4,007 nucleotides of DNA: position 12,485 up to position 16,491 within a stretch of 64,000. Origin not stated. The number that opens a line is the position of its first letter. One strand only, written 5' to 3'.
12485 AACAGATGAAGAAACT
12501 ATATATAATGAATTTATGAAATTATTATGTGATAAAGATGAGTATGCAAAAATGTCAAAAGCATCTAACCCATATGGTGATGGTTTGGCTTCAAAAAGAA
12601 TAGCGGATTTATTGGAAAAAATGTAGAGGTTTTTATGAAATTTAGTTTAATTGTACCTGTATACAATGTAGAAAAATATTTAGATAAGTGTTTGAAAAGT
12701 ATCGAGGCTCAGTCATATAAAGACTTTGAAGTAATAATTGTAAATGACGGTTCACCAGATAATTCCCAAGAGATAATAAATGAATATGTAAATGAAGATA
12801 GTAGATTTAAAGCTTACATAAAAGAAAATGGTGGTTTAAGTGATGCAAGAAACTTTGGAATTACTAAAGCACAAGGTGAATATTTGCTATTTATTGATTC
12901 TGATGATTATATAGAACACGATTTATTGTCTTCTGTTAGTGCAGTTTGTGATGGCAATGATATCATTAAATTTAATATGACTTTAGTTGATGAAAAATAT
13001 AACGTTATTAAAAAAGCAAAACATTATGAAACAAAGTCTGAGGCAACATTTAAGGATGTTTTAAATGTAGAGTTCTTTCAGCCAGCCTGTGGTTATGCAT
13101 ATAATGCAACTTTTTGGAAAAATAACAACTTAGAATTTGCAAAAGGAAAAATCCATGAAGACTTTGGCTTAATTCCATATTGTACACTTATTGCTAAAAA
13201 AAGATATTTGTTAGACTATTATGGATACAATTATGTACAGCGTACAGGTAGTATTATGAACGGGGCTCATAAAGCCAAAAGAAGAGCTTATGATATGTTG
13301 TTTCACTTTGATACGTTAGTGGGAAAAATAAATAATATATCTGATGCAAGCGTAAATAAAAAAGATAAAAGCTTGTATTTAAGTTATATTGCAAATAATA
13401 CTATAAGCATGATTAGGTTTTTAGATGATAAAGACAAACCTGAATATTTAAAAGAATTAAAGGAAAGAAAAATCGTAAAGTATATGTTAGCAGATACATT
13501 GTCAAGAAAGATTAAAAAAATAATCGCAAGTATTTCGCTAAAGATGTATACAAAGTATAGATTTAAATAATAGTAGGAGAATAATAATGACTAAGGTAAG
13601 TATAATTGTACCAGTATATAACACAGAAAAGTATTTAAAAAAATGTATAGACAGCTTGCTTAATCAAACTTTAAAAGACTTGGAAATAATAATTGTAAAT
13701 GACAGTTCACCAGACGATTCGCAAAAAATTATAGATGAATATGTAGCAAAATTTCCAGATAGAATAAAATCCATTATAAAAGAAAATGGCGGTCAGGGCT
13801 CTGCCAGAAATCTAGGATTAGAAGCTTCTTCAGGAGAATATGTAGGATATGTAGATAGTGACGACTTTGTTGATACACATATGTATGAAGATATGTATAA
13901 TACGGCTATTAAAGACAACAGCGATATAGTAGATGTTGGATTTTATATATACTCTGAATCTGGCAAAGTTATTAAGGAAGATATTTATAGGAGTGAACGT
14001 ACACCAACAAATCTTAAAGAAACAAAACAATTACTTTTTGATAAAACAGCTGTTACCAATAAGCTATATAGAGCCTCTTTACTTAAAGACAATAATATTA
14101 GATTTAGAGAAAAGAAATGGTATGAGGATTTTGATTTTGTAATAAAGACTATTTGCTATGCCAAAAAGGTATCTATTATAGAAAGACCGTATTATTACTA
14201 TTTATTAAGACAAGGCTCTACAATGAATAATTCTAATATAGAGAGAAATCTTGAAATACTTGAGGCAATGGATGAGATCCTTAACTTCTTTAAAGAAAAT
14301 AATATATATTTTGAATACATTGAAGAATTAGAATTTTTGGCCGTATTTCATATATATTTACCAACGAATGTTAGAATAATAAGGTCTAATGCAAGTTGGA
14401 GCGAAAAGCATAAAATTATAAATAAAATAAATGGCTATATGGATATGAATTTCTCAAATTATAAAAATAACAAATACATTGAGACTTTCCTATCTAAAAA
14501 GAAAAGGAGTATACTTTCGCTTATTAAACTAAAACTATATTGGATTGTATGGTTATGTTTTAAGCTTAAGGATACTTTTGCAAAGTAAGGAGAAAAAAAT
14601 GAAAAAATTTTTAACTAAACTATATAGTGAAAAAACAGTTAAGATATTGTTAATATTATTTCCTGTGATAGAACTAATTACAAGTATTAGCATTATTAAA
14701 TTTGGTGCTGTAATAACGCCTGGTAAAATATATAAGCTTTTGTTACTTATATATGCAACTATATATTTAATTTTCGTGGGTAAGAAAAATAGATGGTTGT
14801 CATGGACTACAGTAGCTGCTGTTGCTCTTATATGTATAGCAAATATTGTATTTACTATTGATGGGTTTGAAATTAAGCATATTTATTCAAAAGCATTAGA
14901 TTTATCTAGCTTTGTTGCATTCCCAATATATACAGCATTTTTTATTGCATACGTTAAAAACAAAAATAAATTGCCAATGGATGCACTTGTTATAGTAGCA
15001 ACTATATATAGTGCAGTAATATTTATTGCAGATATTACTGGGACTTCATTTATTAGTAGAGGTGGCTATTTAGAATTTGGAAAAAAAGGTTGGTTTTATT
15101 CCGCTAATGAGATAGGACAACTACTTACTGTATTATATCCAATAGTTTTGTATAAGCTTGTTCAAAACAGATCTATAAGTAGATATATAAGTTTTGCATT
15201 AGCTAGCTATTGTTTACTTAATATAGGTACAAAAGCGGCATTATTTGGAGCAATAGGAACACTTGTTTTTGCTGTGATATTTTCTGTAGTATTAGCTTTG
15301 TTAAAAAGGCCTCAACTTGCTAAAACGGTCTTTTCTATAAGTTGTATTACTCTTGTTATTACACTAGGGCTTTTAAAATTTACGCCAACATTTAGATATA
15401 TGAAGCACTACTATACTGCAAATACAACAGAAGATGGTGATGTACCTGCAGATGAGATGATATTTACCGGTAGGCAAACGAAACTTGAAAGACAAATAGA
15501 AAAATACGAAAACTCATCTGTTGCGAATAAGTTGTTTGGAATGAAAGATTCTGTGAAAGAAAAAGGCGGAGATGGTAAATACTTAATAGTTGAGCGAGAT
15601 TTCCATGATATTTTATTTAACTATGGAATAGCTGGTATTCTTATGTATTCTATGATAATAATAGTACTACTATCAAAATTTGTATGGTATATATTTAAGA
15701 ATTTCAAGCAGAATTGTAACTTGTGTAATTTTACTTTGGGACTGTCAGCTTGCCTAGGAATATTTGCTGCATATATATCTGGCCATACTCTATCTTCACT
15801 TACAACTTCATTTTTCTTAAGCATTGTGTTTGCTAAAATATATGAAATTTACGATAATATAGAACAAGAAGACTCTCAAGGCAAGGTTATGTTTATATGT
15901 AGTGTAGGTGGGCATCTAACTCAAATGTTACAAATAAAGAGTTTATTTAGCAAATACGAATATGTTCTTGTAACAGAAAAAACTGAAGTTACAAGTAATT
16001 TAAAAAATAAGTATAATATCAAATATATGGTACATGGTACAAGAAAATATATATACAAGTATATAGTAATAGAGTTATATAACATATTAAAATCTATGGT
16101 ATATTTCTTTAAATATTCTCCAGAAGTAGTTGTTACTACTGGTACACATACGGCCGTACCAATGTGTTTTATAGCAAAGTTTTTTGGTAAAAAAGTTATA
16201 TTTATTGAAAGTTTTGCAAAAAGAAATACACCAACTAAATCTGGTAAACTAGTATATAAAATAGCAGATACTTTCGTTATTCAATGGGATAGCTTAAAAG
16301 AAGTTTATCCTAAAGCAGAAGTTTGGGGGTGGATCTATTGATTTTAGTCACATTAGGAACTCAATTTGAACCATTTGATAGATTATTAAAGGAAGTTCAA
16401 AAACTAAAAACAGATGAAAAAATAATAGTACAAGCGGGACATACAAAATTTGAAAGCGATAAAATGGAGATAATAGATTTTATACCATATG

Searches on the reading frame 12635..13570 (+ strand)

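Call 41: search_protein_families(library=pfam, proteins=[window:12635-13570:+], max_evalue=0.00001)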
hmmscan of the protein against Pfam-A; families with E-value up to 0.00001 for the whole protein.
window:12635-13570:+ (311 aa): 3 families
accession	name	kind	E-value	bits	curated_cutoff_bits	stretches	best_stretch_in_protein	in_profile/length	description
PF00535.33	Glycos_transf_2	-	1.7e-34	119.6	23.3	1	4-152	1-151/168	Glycosyl transferase family 2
PF10111.15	Glyco_tranf_2_2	-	1.1e-13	51.8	27.3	1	4-112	1-113/276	Glycosyltransferase like family 2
PF13641.12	Glyco_tranf_2_3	-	1.3e-06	29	27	1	3-104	3-110/230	Glycosyltransferase like family 2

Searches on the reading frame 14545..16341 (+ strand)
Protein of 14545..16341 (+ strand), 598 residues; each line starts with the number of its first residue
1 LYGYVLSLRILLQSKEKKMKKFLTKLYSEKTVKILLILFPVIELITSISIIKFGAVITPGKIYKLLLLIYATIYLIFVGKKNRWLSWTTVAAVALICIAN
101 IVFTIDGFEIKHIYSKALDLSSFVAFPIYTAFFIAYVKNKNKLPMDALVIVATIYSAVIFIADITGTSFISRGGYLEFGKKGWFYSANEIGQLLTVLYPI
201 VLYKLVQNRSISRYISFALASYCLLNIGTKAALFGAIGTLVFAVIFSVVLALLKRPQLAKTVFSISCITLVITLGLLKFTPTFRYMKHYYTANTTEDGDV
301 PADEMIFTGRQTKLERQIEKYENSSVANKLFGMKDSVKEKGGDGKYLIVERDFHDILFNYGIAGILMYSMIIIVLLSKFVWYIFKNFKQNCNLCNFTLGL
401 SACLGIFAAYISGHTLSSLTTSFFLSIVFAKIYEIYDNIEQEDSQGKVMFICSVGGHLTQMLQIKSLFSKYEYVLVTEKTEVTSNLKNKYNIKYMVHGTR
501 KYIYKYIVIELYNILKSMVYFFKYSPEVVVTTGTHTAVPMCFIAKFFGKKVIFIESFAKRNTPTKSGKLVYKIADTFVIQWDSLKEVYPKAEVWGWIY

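Call 41: search_protein_families(library=pfam, proteins=[window:14545-16341:+], max_evalue=0.00001)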
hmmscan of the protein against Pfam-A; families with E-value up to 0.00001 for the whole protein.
window:14545-16341:+ (598 aa): 2 families
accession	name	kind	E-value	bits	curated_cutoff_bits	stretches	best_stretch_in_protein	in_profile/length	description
PF13425.11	O-antigen_lig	-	1.9e-41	142.8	31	2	29-288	5-279/462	O-antigen ligase like membrane protein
PF08660.17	Alg14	-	1.8e-15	57.8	27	1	505-596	73-170/171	Oligosaccharide biosynthesis protein Alg14 like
